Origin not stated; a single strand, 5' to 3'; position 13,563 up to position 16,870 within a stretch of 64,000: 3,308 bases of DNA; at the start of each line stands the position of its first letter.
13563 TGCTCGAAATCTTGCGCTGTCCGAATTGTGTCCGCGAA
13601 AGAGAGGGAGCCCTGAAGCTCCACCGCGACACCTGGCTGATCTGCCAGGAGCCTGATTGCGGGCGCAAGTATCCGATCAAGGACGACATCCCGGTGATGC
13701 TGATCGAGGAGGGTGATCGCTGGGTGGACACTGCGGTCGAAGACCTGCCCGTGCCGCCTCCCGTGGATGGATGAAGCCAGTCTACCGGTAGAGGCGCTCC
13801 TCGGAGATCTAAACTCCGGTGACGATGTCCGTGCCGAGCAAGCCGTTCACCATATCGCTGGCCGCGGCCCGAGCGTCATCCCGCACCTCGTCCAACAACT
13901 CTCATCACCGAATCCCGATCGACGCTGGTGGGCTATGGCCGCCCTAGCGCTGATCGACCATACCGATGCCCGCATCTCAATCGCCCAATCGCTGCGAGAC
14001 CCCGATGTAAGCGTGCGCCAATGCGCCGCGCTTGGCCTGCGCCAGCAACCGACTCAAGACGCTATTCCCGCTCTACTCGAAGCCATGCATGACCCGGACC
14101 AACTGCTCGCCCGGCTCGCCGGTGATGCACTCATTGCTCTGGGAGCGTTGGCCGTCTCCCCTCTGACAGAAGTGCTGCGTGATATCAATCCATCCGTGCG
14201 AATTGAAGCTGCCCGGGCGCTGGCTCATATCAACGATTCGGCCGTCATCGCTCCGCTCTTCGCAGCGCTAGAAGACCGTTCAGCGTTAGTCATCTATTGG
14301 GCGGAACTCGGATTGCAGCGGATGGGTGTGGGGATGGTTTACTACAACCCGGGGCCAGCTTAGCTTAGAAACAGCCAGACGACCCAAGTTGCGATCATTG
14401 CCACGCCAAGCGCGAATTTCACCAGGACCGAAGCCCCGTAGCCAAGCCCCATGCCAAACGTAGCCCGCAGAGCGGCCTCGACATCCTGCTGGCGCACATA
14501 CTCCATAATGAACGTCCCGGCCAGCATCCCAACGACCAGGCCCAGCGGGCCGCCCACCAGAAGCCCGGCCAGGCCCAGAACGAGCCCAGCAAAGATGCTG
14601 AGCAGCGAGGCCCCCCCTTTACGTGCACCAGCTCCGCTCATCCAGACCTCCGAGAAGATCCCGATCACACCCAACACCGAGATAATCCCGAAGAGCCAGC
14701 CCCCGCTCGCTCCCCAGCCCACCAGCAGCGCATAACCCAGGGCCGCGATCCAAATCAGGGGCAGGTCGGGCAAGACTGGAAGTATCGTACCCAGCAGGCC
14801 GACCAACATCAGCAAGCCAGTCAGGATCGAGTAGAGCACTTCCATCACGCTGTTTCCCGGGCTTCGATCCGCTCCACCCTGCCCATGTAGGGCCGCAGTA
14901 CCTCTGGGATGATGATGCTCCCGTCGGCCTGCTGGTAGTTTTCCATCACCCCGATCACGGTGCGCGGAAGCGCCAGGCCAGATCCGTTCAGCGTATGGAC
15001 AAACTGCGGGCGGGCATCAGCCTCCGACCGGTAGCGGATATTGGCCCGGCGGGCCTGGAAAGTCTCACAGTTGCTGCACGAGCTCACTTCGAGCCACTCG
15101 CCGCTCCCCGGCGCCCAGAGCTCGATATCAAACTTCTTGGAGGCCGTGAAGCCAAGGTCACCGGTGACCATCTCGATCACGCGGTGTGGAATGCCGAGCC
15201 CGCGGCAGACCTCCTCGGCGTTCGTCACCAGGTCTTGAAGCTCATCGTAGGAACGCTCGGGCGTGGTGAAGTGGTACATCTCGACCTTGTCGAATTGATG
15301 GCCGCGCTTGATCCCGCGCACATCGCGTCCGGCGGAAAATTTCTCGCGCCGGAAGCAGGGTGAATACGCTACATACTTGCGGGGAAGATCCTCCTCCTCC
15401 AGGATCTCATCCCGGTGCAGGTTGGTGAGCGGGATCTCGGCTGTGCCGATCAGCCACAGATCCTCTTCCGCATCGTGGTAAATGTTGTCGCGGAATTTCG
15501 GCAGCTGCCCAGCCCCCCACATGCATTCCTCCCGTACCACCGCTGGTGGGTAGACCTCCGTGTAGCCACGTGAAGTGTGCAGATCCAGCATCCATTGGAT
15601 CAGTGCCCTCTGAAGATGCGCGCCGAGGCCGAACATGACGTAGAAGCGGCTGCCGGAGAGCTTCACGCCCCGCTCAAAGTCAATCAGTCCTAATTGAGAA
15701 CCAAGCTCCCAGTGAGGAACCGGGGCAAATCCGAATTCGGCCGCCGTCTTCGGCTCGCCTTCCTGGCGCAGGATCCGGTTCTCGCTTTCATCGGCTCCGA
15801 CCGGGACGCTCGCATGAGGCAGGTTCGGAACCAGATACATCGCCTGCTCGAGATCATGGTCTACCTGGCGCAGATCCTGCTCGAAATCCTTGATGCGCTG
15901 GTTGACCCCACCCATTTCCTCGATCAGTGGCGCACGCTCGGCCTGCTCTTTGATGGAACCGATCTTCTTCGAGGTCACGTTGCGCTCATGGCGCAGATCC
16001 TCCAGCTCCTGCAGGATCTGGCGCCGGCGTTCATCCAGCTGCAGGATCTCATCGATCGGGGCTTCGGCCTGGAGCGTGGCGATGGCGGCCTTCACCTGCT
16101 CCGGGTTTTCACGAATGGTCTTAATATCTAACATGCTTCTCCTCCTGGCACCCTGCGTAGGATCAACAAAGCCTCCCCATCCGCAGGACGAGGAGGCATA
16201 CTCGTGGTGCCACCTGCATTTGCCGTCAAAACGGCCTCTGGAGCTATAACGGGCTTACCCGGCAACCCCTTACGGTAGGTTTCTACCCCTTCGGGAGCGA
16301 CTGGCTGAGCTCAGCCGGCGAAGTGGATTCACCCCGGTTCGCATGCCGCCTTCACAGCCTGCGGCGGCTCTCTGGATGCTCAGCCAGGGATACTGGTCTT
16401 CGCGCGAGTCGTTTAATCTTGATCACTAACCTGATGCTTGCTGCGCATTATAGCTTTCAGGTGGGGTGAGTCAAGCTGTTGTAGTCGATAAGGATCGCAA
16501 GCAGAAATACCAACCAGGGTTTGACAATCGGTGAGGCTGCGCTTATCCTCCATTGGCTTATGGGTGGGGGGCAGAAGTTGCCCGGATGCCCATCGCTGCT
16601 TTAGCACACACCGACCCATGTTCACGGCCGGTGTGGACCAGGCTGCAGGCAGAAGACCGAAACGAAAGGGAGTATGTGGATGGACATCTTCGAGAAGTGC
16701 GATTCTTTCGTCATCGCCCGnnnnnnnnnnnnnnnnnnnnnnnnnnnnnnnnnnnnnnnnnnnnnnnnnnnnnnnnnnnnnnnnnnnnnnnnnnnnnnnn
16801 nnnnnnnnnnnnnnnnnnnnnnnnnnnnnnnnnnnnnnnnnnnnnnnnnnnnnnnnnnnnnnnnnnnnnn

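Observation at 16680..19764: Candidate sphingoid-base/amino-lipid operon: SPT-like synthase, extended SDR and tandem thioesterase, with no ceramide synthase nearby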

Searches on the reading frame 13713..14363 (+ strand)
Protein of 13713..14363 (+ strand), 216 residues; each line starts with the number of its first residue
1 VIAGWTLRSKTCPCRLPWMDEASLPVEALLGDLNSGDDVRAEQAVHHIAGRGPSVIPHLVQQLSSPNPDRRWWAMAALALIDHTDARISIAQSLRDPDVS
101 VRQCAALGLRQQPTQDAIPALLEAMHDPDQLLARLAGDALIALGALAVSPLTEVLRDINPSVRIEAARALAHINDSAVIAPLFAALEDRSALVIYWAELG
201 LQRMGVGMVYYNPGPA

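Call 3: search_protein_families(library=pfam, proteins=[window:13713-14363:+])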
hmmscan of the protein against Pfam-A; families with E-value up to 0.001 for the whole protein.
window:13713-14363:+ (216 aa): 6 families
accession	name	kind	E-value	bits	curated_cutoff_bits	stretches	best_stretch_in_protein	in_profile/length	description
PF13646.12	HEAT_2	-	3.2e-22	79.1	27.7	2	56-140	1-87/88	HEAT repeats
PF02985.28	HEAT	-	4.6e-10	39.2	23.5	0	91-110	6-25/31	HEAT repeat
PF03130.22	HEAT_PBS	-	2e-06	28.2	20.9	0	162-188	1-27/27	PBS lyase HEAT-like repeat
PF00514.29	Arm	-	1.7e-05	25.2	20.6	0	147-173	13-39/41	Armadillo/beta-catenin-like repeat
PF13513.12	HEAT_EZ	-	0.00016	22.5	27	0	147-173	29-55/55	HEAT-like repeat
PF12717.13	Cnd1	-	0.00024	21.6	26.4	0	148-176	23-51/162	non-SMC mitotic condensation complex subunit 1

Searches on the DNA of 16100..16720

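Call 73: search_rna_families(source=window, start=16100, end=16720, threshold=evalue, max_evalue=1)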
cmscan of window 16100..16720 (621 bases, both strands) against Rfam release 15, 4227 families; matches with E-value up to 1: 1.
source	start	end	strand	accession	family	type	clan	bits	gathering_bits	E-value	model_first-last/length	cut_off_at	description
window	16181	16409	-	RF00230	T-box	Cis-reg; leader;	-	79.8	93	1.2e-17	1-219/219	no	T-box leader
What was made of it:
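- Tried and rejected: Rfam finds only the serS T-box on the other strand (call 73).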
